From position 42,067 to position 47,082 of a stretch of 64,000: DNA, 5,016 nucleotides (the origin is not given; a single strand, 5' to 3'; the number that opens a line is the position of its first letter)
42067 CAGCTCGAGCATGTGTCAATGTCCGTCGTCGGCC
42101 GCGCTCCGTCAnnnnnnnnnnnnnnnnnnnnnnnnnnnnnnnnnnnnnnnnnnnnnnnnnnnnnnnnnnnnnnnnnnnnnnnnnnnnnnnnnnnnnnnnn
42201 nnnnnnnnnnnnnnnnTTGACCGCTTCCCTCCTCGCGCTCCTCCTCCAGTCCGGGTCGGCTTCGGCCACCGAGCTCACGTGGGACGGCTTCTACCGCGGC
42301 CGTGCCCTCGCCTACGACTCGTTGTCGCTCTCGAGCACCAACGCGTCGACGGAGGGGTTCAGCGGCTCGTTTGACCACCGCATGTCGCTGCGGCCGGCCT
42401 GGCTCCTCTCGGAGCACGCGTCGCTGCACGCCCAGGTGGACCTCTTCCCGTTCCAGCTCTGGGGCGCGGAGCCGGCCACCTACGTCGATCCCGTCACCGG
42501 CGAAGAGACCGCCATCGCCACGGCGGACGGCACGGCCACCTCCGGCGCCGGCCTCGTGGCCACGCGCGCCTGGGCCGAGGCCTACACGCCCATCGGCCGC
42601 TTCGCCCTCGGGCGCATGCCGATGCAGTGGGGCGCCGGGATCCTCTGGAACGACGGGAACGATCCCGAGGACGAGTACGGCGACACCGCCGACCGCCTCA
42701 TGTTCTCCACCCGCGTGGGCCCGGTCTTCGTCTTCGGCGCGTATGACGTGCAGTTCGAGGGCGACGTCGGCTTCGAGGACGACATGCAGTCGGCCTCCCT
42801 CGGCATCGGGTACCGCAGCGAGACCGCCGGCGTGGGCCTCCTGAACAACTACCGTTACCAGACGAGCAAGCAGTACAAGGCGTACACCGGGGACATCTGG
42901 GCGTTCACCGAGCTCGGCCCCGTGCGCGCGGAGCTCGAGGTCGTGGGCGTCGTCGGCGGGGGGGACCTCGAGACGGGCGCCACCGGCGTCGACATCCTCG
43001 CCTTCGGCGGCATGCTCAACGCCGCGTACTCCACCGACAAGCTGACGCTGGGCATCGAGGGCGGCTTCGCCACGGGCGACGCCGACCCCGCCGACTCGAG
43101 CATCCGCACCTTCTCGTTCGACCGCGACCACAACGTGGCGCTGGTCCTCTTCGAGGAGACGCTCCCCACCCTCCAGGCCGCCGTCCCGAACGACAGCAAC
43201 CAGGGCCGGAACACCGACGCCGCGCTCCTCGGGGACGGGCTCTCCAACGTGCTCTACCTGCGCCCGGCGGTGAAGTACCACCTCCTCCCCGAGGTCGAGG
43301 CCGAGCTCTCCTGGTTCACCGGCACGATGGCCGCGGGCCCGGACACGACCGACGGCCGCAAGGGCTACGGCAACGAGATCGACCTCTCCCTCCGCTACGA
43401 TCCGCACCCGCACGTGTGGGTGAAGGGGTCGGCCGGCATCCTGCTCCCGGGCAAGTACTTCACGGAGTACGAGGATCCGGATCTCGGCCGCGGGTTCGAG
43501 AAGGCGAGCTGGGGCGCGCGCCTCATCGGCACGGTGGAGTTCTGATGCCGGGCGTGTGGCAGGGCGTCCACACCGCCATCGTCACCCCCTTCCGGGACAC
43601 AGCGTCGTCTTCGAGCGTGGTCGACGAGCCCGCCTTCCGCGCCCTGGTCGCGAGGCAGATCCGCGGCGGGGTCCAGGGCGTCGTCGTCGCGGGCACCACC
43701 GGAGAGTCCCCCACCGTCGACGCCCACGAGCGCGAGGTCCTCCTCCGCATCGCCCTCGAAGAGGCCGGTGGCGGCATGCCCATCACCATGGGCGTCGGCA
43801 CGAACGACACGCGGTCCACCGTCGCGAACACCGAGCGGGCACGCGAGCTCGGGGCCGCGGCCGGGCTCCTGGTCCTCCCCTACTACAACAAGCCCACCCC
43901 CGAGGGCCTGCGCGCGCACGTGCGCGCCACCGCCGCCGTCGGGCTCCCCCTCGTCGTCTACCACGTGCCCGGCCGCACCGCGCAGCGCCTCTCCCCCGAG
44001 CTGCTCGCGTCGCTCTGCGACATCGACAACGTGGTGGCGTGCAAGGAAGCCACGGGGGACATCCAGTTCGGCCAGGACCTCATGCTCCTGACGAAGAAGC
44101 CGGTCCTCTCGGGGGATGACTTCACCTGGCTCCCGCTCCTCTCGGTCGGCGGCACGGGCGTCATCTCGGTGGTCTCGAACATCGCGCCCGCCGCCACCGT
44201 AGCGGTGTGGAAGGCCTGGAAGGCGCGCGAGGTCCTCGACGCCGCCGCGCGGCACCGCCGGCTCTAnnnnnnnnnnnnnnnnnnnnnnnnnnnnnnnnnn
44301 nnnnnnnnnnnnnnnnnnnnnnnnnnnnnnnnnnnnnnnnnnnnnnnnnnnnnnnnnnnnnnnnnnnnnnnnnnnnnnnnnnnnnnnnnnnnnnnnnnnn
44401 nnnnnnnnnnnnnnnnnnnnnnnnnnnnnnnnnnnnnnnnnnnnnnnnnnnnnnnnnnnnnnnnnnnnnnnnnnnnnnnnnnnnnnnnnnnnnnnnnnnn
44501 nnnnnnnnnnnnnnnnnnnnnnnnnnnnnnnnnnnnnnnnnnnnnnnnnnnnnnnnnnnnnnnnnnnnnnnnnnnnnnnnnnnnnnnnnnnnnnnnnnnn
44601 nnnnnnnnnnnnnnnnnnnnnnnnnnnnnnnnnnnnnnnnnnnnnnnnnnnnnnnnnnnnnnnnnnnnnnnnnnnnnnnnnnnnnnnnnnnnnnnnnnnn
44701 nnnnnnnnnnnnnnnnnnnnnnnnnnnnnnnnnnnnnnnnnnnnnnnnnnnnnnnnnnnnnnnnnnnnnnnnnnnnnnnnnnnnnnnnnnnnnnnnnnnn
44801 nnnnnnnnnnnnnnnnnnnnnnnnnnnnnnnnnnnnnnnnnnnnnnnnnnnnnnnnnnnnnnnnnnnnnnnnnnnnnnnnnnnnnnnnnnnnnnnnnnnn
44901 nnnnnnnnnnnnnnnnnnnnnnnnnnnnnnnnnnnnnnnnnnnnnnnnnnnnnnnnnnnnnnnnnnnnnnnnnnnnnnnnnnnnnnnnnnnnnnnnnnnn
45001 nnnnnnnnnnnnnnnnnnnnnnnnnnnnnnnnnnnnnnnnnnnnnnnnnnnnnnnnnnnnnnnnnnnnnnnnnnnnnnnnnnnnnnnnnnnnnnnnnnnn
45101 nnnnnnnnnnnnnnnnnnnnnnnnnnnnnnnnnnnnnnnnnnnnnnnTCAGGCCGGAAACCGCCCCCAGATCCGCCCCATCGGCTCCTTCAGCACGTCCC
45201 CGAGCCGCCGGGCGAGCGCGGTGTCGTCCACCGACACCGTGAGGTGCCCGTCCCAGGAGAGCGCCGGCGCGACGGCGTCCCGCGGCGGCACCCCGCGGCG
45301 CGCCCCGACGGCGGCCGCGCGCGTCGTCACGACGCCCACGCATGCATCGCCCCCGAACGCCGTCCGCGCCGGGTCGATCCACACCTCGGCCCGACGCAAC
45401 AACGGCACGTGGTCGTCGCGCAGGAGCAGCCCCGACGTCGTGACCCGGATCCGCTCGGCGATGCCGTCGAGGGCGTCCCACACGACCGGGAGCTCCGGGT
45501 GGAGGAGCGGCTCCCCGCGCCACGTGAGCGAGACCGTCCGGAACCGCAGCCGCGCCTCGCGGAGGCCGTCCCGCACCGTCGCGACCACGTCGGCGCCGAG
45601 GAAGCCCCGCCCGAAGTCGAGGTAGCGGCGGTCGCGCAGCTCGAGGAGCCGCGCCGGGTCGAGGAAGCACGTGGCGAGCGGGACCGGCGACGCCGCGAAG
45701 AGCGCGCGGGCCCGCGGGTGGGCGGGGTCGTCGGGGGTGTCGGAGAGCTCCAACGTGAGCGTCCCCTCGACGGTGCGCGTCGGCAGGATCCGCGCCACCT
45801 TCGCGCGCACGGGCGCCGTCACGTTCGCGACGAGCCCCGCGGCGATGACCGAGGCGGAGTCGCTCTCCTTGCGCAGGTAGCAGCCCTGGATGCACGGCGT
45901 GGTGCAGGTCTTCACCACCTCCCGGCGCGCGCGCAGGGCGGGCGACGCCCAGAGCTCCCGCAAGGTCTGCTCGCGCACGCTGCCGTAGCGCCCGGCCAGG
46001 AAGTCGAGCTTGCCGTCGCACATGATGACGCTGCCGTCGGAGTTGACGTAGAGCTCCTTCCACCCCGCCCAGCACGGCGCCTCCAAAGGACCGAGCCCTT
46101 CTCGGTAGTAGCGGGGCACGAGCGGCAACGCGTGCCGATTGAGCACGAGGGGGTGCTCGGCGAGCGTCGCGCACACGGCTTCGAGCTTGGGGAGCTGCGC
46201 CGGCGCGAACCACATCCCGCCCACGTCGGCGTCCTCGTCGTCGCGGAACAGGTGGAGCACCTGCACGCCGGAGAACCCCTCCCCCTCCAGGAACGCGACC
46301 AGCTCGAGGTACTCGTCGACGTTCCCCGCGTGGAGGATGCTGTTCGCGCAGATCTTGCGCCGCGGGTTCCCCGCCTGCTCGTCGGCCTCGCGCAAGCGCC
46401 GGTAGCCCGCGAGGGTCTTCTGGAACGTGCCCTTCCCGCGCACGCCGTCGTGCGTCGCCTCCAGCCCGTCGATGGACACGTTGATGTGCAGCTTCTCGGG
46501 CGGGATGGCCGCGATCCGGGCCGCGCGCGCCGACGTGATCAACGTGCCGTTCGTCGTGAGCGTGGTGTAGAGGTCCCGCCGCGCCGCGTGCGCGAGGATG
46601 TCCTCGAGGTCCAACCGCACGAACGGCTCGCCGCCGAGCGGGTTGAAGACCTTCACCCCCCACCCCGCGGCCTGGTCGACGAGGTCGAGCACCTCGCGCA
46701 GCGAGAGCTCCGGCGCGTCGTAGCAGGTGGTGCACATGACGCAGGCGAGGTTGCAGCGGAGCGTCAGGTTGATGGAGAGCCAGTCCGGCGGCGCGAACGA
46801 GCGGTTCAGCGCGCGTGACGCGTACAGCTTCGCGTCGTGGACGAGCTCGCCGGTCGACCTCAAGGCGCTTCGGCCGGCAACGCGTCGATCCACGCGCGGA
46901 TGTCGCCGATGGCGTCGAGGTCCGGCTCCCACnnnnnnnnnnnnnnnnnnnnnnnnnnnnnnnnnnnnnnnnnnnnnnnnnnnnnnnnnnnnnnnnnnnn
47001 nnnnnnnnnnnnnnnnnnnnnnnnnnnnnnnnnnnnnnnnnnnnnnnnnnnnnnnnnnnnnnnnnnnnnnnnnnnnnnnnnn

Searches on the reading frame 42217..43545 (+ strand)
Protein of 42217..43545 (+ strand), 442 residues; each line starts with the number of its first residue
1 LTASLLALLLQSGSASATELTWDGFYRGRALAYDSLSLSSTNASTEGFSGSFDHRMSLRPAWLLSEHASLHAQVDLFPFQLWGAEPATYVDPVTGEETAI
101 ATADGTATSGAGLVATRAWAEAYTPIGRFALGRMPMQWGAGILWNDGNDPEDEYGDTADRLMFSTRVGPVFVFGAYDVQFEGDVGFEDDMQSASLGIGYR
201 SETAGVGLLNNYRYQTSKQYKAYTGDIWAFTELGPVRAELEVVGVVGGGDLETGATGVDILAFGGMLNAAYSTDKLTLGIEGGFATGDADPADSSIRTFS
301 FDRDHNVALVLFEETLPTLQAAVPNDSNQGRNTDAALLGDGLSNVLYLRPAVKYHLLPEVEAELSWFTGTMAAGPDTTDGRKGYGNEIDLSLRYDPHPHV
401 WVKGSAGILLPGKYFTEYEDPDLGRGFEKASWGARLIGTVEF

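Call 3: search_protein_families(library=pfam, proteins=[window:42217-43545:+], max_evalue=0.01)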
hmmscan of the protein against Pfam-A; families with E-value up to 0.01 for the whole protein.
window:42217-43545:+ (442 aa): 0 families

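Call 5: search_protein_families(library=ncbifam, proteins=[window:42217-43545:+], max_evalue=0.1)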
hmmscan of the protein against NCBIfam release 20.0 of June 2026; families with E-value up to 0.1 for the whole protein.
window:42217-43545:+ (442 aa): 1 family
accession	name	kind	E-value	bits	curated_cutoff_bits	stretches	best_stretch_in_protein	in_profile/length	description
TIGR04551.1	TIGR04551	subfamily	2.3e-37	129.1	300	4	40-184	43-195/519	TIGR04551 family protein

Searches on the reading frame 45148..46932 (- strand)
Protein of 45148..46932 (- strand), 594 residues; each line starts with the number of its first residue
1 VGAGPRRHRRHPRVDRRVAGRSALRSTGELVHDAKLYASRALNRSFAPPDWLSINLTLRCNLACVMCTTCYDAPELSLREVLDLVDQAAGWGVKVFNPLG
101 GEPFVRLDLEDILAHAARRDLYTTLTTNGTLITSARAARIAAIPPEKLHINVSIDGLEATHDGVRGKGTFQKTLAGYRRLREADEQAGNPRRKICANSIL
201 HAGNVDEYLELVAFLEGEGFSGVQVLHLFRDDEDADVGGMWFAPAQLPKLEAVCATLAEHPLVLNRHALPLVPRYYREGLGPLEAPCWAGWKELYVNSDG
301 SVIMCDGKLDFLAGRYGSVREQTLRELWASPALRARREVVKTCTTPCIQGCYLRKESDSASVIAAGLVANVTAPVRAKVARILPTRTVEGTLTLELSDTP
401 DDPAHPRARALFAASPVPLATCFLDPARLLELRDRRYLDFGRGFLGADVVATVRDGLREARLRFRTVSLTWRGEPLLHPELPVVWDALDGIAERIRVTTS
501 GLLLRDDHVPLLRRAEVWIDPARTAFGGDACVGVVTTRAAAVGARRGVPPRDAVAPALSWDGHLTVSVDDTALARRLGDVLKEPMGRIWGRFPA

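Call 3: search_protein_families(library=pfam, proteins=[window:45148-46932:-], max_evalue=0.01)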
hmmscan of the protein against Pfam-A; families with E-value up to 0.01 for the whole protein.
window:45148-46932:- (594 aa): 2 families
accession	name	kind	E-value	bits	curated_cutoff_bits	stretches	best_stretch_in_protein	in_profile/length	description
PF04055.27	Radical_SAM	-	1.9e-22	80.6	29.5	1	54-208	1-158/166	Radical SAM superfamily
PF13186.11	SPASM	-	5.9e-11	42.9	21.5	1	287-347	1-63/67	Iron-sulfur cluster-binding domain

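Call 5: search_protein_families(library=ncbifam, proteins=[window:45148-46932:-], max_evalue=0.1)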
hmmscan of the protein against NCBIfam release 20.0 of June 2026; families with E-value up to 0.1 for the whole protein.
window:45148-46932:- (594 aa): 63 families (the best 25 are shown)
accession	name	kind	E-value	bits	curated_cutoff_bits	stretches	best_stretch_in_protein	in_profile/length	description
NF045574.1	sacti_mat_StsB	exception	1.3e-28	100.1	625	1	56-355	102-389/466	StsB family radical SAM/SPASM domain sactipeptide maturase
TIGR04051.1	rSAM_NirJ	equivalog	1.9e-22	79.7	515.45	1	55-188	7-143/354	heme d1 biosynthesis radical SAM protein NirJ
TIGR04347.1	pseudo_SAM_Halo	equivalog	5.8e-22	78.5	525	1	55-236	43-220/390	TIGR04347 family pseudo-SAM/SPASM protein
NF049973.1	radical_Rv1681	equivalog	9e-21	74.1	380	1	58-182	80-208/326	Rv1681 family radical SAM protein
TIGR02109.1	PQQ_syn_pqqE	equivalog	2.3e-20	72.8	381.35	1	46-331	3-283/358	pyrroloquinoline quinone biosynthesis protein PqqE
TIGR04546.1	rSAM_ahbC_deAc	equivalog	3.3e-20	72.2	650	1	53-185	42-177/390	12,18-didecarboxysiroheme deacetylase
TIGR04054.1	rSAM_NirJ1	equivalog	1.2e-19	70.2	650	1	54-188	40-177/387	putative heme d1 biosynthesis radical SAM protein NirJ1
TIGR04250.1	SCM_rSAM_ScmE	equivalog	2.1e-19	69.6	400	1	51-185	4-142/358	SynChlorMet cassette radical SAM/SPASM protein ScmE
TIGR04103.1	rSAM_nif11_3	equivalog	3.3e-19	68.8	725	1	55-183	10-140/412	nif11-class peptide radical SAM maturase 3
TIGR04545.1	rSAM_ahbD_hemeb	equivalog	4.8e-19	69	500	1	54-184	4-138/339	heme b synthase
NF050035.1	rSAM_WgK_link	exception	4.8e-19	68.6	650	1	49-181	8-144/367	radical SAM/SPASM peptide maturase WgkB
TIGR03962.1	mycofact_rSAM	equivalog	8.4e-19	67.9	265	1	42-214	4-172/339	mycofactocin radical SAM maturase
TIGR04055.1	rSAM_NirJ2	equivalog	4.1e-18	66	500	1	52-183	2-136/326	putative heme d1 biosynthesis radical SAM protein NirJ2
TIGR04317.1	W_rSAM_matur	equivalog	9.1e-18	64.5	380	1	52-229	6-185/349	tungsten cofactor oxidoreductase radical SAM maturase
TIGR02668.1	moaA_archaeal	equivalog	4.1e-16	58.8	325.25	1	52-227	12-185/303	GTP 3',8-cyclase MoaA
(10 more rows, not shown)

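Call 19: find_homologous_proteins(query=window:45148-46863:-, max_evalue=1e-10)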
Query window:45148-46863:- (571 aa): 342 proteins with E <= 1e-10 among 8000 candidates; the best 120 are listed.
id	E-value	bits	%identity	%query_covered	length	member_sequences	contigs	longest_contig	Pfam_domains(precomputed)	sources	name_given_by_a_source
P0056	0.0e+0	1302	100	100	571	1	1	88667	PF13186.12,PF04055.28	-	-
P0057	0.0e+0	1141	87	100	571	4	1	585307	PF13186.12,PF04055.28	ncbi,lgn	ncbi:MAG: radical SAM protein [Myxococcota bacterium]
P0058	0.0e+0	1139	87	100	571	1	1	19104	PF13186.12,PF04055.28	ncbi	-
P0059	0.0e+0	1106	84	100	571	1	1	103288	PF13186.12,PF04055.28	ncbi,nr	ncbi:MAG: radical SAM protein [Pseudomonadota bacterium]|nr:radical SAM protein [Pseudomonadota bact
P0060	0.0e+0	1088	84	100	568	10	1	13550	PF13186.12,PF04055.28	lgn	-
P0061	0.0e+0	1036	81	98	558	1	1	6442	PF13186.12,PF04055.28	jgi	-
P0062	9.9e-290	980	75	100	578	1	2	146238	PF13186.12,PF04055.28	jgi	jgi:MoaA/NifB/PqqE/SkfB family radical SAM enzyme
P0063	1.5e-275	934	74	99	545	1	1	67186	PF13186.12,PF04055.28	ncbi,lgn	-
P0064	7.6e-273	925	73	99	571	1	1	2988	PF13186.12,PF04055.28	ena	-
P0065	2.4e-272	923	75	97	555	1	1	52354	PF13186.12,PF04055.28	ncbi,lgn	-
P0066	1.1e-266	904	73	98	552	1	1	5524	PF13186.12,PF04055.28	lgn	-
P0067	2.0e-265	900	72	98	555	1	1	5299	PF13186.12,PF04055.28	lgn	-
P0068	6.9e-259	879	71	97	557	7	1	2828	PF13186.12,PF04055.28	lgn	-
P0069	8.1e-254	862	70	98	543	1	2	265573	PF13186.12,PF04055.28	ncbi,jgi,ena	jgi:MoaA/NifB/PqqE/SkfB family radical SAM enzyme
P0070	1.8e-243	828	68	97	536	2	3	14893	PF13186.12,PF04055.28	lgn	-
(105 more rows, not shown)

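Call 22: search_solved_structures(query=A1, max_evalue=0.001)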
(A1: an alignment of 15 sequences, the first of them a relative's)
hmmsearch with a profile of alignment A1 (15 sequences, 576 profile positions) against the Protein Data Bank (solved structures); distinct sequences matched with E-value up to 0.001: 10.
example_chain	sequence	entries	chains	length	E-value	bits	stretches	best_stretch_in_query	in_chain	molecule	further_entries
6efn_A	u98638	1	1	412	5.2e-12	48.3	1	29-196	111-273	Sporulation killing factor maturation protein SkfB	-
7vob_C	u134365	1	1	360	2.1e-10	43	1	29-198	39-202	Cytosylglucuronate decarboxylase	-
7voc_C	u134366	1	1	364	2.1e-10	42.9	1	29-198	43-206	Cytosylglucuronate decarboxylase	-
6c8v_A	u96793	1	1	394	3e-09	39.2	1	29-315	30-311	Coenzyme PQQ synthesis protein E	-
5v1q_A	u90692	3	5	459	3.3e-06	29.1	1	8-119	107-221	Radical SAM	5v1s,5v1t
5wgg_A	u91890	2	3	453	4.8e-06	28.5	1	31-164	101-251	Radical SAM domain protein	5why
2fb2_A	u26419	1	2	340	1.1e-05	27.3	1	29-134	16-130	Molybdenum cofactor biosynthesis protein A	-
7wzv_A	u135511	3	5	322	1.6e-05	26.9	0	453-503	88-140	4Fe-4S cluster-binding domain-containing protein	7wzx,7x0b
1tv7_A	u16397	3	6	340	1.9e-05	26.5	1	29-134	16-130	Molybdenum cofactor biosynthesis protein A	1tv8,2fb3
8wm2_A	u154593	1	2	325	5.2e-05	25.1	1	36-133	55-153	Fe-S radical SAM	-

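Call 23: find_related_loci(query=A1, collection=genome_contigs, flank=10000)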
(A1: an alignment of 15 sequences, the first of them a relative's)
Query A1 (571 aa) in genome_contigs; peptide patterns used: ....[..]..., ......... (x = any residue, [..] = any of these).
205 stretches matched a pattern; 106 encode a relative of the query (tblastn E <= 1e-3); the best 80 are kept; 80 distinct loci.
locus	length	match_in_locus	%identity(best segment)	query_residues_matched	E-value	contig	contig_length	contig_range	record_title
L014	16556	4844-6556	87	1-571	0e+0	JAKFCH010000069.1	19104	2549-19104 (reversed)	MAG: Deltaproteobacteria bacterium isolate LC016 contig-124_3706, whole genome shotgun sequence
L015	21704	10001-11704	84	1-571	0e+0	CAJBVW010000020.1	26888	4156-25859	MAG: uncultured proteobacterium isolate Loc081215-6m_bin-0725 genome assembly, contig: bin-0725:020/611, whole genome sh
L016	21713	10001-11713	86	1-571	0e+0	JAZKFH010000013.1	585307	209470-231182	MAG: Myxococcota bacterium isolate DC_HB_02_SPN181219-bin069 DCHB02SPN_B069_0_000000000013, whole genome shotgun sequenc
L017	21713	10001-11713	84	1-571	0e+0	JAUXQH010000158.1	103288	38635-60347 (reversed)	MAG: Pseudomonadota bacterium isolate C12_concoct.bin.32 C12_k141_717617, whole genome shotgun sequence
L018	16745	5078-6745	62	1-568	0e+0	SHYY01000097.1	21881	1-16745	MAG: Myxococcales bacterium isolate Baikal-deep-G131 BACOMB-C11320, whole genome shotgun sequence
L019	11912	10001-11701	59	1-571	0e+0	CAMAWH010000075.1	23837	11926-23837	MAG: Klebsiella pneumoniae isolate MaH-04nov19-8 genome assembly, contig: MaH-04nov19-C5256, whole genome shotgun sequen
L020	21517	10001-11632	74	1-568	0e+0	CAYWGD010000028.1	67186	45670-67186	MAG TPA_asm: uncultured Enterobacteriaceae bacterium isolate binchicken_co286_100 genome assembly, contig: NODE_650_leng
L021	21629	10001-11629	62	1-571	0e+0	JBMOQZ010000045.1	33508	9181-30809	MAG: Myxococcota bacterium isolate Betzabe_MAG167 MAG167_45, whole genome shotgun sequence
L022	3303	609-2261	62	2-566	0e+0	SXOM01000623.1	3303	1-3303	MAG: Proteobacteria bacterium isolate F1-120-MAGs225 F1-120__c861208, whole genome shotgun sequence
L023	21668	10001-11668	60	1-568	0e+0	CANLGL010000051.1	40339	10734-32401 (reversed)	MAG: Deltaproteobacteria bacterium isolate TH-Jun18-28 genome assembly, contig: TH-Jun18-C1793, whole genome shotgun seq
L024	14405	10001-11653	60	7-569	0e+0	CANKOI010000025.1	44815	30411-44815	MAG: Deltaproteobacteria bacterium isolate TH-Jun18-130 genome assembly, contig: TH-Jun18-C1458, whole genome shotgun se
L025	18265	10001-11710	60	2-569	0e+0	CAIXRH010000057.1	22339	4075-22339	MAG: uncultured proteobacterium isolate LJ-7-9m_bin-1278 genome assembly, contig: bin-1278:057/362, whole genome shotgun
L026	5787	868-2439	57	2-568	0e+0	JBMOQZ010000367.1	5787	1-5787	MAG: Myxococcota bacterium isolate Betzabe_MAG167 MAG167_367, whole genome shotgun sequence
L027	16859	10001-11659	58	7-568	0e+0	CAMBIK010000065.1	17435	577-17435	MAG: Klebsiella pneumoniae isolate MH-21oct19-35 genome assembly, contig: MH-21oct19-C4838, whole genome shotgun sequenc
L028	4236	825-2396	57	2-568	0e+0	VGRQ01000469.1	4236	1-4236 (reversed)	MAG: Deltaproteobacteria bacterium isolate M_DeepCast_65m_m2_104 M_DeepCast_65m_m2_104_Ga0194120_10036995, whole genome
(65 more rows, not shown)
